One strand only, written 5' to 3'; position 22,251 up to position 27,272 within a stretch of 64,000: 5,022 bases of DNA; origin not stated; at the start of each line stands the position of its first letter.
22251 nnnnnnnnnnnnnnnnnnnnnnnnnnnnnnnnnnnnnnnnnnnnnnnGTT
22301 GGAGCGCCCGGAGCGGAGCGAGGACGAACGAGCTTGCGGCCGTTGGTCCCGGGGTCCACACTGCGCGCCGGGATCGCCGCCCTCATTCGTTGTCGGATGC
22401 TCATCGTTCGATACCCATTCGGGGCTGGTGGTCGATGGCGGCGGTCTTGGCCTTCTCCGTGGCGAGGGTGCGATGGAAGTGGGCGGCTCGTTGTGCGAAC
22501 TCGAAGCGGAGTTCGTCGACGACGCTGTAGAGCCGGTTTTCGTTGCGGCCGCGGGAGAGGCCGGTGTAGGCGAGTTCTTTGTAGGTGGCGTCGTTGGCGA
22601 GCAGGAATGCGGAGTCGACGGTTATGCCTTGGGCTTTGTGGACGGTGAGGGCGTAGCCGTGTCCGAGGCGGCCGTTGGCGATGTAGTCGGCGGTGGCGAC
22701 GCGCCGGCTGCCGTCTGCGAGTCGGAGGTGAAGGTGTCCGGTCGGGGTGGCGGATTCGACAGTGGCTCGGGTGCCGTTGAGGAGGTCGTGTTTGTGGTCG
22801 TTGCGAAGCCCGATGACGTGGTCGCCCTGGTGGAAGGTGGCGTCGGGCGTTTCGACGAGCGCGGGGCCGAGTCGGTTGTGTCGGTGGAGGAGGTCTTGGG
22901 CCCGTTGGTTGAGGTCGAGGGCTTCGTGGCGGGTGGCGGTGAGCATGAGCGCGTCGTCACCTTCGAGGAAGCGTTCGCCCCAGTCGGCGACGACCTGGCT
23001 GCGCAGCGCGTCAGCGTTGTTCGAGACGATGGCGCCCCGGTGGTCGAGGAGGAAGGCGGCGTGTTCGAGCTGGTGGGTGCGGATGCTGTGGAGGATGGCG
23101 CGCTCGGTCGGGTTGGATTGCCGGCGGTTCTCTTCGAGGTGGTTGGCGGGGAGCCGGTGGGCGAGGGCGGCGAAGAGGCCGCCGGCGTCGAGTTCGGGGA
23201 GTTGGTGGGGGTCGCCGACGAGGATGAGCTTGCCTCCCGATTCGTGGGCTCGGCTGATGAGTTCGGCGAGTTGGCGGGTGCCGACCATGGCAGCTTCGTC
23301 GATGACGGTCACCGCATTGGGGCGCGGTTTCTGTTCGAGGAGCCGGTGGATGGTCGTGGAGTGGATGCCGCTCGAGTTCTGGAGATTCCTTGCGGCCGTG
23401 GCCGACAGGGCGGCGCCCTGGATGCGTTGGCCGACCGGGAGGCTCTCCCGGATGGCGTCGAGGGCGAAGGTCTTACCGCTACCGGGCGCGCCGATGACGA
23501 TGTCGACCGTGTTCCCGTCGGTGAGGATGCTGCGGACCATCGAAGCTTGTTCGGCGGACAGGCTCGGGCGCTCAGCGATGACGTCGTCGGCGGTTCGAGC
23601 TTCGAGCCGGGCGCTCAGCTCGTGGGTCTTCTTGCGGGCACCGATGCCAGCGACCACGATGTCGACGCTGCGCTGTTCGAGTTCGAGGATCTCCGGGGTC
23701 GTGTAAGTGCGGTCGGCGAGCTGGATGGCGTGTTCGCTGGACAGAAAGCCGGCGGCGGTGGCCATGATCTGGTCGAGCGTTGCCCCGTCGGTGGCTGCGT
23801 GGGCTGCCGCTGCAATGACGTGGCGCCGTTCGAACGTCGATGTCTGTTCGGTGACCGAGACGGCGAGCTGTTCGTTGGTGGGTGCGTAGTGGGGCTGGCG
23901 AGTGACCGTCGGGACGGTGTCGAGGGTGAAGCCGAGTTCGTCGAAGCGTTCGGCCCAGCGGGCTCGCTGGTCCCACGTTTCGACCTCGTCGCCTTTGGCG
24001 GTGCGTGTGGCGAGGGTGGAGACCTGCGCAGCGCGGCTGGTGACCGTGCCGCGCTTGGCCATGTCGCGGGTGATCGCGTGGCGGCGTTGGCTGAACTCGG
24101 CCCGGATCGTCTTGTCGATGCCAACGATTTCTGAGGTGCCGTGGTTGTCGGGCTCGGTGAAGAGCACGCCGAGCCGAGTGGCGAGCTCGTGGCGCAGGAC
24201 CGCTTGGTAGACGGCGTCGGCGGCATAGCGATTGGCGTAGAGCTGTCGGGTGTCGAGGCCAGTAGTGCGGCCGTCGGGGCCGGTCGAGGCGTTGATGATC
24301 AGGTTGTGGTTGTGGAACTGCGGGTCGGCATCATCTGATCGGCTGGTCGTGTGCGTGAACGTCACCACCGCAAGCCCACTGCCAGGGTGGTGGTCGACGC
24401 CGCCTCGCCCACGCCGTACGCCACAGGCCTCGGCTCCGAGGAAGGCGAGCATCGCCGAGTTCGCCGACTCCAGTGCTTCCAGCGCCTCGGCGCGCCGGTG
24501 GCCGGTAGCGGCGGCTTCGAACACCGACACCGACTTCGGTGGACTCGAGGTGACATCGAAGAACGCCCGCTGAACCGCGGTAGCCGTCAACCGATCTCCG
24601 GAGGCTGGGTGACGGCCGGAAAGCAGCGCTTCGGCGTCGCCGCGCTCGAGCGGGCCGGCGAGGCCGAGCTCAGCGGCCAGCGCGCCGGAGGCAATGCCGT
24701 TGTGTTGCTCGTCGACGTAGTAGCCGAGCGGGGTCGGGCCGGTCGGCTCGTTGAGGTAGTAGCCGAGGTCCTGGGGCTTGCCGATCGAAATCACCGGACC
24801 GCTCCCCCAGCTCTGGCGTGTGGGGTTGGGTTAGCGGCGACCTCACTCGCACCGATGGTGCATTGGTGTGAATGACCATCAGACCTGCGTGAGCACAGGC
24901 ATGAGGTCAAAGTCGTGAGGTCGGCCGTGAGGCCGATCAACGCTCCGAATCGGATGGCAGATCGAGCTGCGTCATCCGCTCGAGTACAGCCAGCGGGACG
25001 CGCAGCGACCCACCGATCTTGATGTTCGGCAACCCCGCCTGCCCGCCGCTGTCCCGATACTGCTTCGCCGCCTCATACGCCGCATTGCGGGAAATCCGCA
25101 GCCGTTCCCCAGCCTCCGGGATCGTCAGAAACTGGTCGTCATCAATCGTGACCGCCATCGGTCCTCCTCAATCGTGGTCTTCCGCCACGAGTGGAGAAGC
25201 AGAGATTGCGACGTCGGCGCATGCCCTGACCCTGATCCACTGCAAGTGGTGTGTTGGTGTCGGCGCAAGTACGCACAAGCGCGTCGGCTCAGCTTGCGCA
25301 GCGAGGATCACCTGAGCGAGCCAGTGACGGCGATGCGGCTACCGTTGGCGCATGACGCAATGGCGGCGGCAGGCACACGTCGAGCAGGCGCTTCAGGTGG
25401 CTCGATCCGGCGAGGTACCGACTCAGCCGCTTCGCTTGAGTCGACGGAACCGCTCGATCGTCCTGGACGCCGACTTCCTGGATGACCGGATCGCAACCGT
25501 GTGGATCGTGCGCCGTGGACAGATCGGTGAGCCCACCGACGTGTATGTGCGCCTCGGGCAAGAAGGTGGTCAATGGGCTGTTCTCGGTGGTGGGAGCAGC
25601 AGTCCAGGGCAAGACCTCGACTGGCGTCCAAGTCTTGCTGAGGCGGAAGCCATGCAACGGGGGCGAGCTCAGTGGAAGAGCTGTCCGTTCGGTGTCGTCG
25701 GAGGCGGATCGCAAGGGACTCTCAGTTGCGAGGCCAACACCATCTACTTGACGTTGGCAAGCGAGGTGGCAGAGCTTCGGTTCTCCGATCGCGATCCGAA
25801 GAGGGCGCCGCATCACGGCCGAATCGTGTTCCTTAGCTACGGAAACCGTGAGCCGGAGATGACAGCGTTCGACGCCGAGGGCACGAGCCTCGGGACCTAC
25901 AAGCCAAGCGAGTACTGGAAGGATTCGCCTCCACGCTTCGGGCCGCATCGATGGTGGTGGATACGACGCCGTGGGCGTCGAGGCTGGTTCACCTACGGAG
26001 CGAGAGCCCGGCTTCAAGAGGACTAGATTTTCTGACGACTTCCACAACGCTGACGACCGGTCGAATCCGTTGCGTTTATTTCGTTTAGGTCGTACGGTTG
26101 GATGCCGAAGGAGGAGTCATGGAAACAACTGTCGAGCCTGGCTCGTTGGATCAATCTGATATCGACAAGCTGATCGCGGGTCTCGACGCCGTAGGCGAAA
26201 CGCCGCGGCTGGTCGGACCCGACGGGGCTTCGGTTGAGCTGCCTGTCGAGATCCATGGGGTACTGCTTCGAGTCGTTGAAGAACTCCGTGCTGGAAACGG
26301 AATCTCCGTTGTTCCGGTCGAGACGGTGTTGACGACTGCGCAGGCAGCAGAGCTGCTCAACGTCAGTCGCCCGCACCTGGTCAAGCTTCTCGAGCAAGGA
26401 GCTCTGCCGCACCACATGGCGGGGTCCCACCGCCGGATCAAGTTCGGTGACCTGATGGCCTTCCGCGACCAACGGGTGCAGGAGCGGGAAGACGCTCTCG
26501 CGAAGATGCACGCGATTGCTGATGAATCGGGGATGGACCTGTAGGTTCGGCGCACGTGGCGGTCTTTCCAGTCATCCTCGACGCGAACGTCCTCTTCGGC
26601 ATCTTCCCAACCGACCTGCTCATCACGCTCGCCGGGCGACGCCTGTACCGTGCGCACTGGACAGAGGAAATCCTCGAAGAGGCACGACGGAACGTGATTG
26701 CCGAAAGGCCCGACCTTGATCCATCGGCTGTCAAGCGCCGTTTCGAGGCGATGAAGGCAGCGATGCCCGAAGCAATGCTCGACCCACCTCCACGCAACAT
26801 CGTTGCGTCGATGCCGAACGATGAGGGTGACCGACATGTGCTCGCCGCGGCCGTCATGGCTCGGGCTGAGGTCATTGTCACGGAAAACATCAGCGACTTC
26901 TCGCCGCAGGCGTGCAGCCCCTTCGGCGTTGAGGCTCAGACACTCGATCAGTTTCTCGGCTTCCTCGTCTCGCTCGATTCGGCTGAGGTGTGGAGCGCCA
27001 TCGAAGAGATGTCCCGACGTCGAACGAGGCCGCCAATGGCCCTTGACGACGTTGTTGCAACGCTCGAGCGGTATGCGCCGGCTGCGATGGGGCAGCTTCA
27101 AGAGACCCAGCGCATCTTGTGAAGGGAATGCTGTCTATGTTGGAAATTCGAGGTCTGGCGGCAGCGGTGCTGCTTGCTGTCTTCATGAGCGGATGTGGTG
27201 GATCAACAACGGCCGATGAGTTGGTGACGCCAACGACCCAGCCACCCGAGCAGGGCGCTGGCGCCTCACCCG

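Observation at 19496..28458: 8.9-kb integrative element in tRNA-Lys(CUU) whose repeat asymmetry shows which end is chromosomal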

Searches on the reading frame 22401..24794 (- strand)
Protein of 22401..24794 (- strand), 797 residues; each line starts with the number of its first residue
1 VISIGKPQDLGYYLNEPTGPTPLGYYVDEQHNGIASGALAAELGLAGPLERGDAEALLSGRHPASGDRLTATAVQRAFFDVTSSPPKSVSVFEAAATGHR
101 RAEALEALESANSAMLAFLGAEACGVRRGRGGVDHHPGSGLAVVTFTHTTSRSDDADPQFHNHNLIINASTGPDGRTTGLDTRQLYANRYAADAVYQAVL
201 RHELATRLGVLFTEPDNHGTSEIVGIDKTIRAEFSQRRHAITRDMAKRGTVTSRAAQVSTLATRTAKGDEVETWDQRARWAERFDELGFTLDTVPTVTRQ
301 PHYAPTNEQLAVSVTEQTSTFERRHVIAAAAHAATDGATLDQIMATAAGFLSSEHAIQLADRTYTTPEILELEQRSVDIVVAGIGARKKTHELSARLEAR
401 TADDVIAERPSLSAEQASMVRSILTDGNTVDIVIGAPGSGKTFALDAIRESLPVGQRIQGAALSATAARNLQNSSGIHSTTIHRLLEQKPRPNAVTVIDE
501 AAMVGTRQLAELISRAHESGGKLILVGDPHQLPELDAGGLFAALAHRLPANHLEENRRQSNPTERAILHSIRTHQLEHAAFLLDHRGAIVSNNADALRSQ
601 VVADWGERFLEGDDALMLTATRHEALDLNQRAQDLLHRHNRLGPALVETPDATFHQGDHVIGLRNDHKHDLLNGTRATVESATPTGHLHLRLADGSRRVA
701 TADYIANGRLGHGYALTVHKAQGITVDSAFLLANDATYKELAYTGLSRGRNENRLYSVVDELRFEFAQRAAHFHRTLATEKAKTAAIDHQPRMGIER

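Call 7: search_protein_families(library=pfam, proteins=[window:22401-24794:-], max_evalue=0.01)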
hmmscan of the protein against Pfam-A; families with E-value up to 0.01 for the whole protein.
window:22401-24794:- (797 aa): 11 families
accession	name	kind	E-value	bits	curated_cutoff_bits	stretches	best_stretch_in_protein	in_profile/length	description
PF08751.17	TrwC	-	2.6e-61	208.1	25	1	12-286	7-285/286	TrwC relaxase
PF13604.12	AAA_30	-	1.9e-46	158.7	27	1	412-590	2-187/191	AAA domain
PF13245.12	AAA_19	-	1.7e-15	57.8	25.1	1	428-534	11-131/134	AAA domain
PF01443.25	Viral_helicase1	-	7.6e-10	39.4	21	1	432-535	2-100/228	Viral superfamily 1 RNA helicase core domain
PF13401.12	AAA_22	-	8.1e-08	33.1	27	1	432-532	9-126/130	AAA domain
PF13086.12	AAA_11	-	2.1e-06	28.1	27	1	489-533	212-251/257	AAA domain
PF13538.12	UvrD_C_2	-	4e-05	23.8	27.4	1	712-752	1-48/52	UvrD-like helicase C-terminal domain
PF22232.2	TraI_hel_assoc_N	-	4.4e-05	24.5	27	1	455-527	23-99/99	TraI helicase-associated ssDNA bd, N-terminal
PF18335.7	SH3_13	-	0.00017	21.8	41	1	628-676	1-48/65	ATP-dependent RecD-like DNA helicase SH3 domain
PF25199.1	nSTAND_NTPase5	-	0.0011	19.3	34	1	403-525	16-128/145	Novel STAND NTPase 5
PF02562.22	PhoH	-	0.0031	17.5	27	0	413-443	6-34/205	PhoH-like protein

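Call 41: search_protein_families(library=ncbifam, proteins=[window:22401-24794:-], max_evalue=0.01)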
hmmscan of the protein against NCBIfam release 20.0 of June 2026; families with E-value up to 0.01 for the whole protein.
window:22401-24794:- (797 aa): 10 families
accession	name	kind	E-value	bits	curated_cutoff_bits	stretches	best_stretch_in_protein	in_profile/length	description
TIGR02768.1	TraA_Ti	equivalog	1.4e-71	241.8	590.45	1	268-790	218-743/751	Ti-type conjugative transfer relaxase TraA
NF010464.0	PRK13889.1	subfamily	1.6e-67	228.2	1015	1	313-790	248-729/992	conjugal transfer relaxase TraA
NF041492.1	MobF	equivalog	3.8e-52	177.7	100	1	21-288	27-299/299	MobF family relaxase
NF010402.0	PRK13826.1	subfamily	2.6e-43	148.1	1317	1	363-789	339-764/1102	Dtr system oriT relaxase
TIGR02760.1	TraI_TIGR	equivalog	2.5e-41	141.3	929.85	1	10-631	14-645/1960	conjugative transfer relaxase/helicase TraI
TIGR01448.2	helicase_RecD2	equivalog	1.1e-35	123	500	1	342-756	250-687/713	SF1B family DNA helicase RecD2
TIGR02686.1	relax_trwC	domain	4.4e-33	115.1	145.5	1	12-289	4-284/286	conjugative relaxase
NF010263.0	PRK13709.1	equivalog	1.2e-28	99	2212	2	25-384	23-361/1752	conjugative transfer relaxase/helicase TraI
TIGR01447.1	recD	equivalog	7.9e-23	80.9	310.15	2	432-552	167-321/597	exodeoxyribonuclease V subunit alpha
NF008127.0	PRK10875.1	equivalog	1.5e-11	43.6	671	2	627-758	460-592/619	exodeoxyribonuclease V subunit alpha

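Call 42: search_protein_families(library=phrogs, proteins=[window:22401-24794:-], max_evalue=0.001)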
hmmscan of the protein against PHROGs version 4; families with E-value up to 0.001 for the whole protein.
window:22401-24794:- (797 aa): 4 families
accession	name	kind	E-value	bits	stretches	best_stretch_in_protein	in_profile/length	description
phrog_325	-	DNA, RNA and nucleotide metabolism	2.4e-45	156.2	2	411-757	470-868/986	Dda-like helicase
phrog_4412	-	DNA, RNA and nucleotide metabolism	7.3e-31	108.2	1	411-752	330-708/743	exonuclease V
phrog_25411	-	unknown function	0.0001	22.1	0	485-534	344-391/627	-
phrog_170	-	other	0.00017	22.2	0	493-532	191-229/323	PhoH-like phosphate starvation-inducible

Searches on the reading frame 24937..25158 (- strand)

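Call 7: search_protein_families(library=pfam, proteins=[window:24937-25158:-], max_evalue=0.01)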
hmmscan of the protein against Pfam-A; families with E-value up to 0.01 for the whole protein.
window:24937-25158:- (73 aa): 2 families
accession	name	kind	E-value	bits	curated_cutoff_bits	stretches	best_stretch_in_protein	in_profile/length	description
PF12728.13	HTH_17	-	3.3e-05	24.5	27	1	10-62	1-46/51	Helix-turn-helix domain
PF13384.12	HTH_23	-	0.00053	20.2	24.6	1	11-44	18-50/50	Homeodomain-like domain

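Call 41: search_protein_families(library=ncbifam, proteins=[window:24937-25158:-], max_evalue=0.01)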
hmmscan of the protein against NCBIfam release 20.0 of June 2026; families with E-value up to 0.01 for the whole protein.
window:24937-25158:- (73 aa): 0 families

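Call 42: search_protein_families(library=phrogs, proteins=[window:24937-25158:-], max_evalue=0.001)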
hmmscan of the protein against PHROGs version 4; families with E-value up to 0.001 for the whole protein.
window:24937-25158:- (73 aa): 0 families

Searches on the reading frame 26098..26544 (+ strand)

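Call 7: search_protein_families(library=pfam, proteins=[window:26098-26544:+], max_evalue=0.01)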
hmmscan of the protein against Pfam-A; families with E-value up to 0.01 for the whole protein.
window:26098-26544:+ (148 aa): 1 family
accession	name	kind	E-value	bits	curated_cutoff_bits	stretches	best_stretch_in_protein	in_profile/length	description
PF12728.13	HTH_17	-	2.8e-12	47.1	27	1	77-126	1-50/51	Helix-turn-helix domain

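Call 41: search_protein_families(library=ncbifam, proteins=[window:26098-26544:+], max_evalue=0.01)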
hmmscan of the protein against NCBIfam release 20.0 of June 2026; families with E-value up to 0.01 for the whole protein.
window:26098-26544:+ (148 aa): 2 families
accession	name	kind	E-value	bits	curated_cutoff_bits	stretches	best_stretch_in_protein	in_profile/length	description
TIGR01764.1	excise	domain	1.2e-14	54.4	28.8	1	78-122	2-46/49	excisionase family DNA-binding protein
NF040990.2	MamR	equivalog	0.0058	16.9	100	1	75-114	41-80/91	magnetosome protein MamR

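Call 42: search_protein_families(library=phrogs, proteins=[window:26098-26544:+], max_evalue=0.001)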
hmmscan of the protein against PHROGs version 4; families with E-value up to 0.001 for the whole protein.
window:26098-26544:+ (148 aa): 1 family
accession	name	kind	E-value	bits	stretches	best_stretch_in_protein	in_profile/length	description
phrog_2907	-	integration and excision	0.00084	20.7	0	75-106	4-35/117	excisionase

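Call 66: search_protein_families(library=padloc, proteins=[window:26098-26544:+], max_evalue=0.01)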
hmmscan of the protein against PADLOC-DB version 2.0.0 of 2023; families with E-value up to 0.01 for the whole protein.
window:26098-26544:+ (148 aa): 1 family
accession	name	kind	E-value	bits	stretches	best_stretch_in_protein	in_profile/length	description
PDLC04133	mad1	-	9e-09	33.5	1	78-126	6-54/60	mads_1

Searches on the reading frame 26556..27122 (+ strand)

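Call 8: search_protein_families(library=pfam, proteins=[window:26556-27122:+], max_evalue=0.01)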
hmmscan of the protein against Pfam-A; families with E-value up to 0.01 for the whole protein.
window:26556-27122:+ (188 aa): 1 family
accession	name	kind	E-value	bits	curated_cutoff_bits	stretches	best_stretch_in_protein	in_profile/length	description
PF13470.12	PIN_3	-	3.4e-08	34.7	27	1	6-112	2-114/115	PIN domain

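Call 41: search_protein_families(library=ncbifam, proteins=[window:26556-27122:+], max_evalue=0.01)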
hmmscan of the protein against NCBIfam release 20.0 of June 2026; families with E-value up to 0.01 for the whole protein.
window:26556-27122:+ (188 aa): 1 family
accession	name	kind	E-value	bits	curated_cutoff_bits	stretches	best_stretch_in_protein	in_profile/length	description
NF046100.1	RSP_2648_fam_PIN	equivalog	5.6e-26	91.5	170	1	6-158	1-152/177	RSP_2648 family PIN domain-containing protein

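Call 42: search_protein_families(library=phrogs, proteins=[window:26556-27122:+], max_evalue=0.001)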
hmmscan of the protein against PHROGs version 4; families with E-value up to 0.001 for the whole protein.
window:26556-27122:+ (188 aa): 0 families

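Call 66: search_protein_families(library=padloc, proteins=[window:26556-27122:+], max_evalue=0.01)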
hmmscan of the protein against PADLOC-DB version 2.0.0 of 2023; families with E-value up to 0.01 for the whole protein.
window:26556-27122:+ (188 aa): 0 families
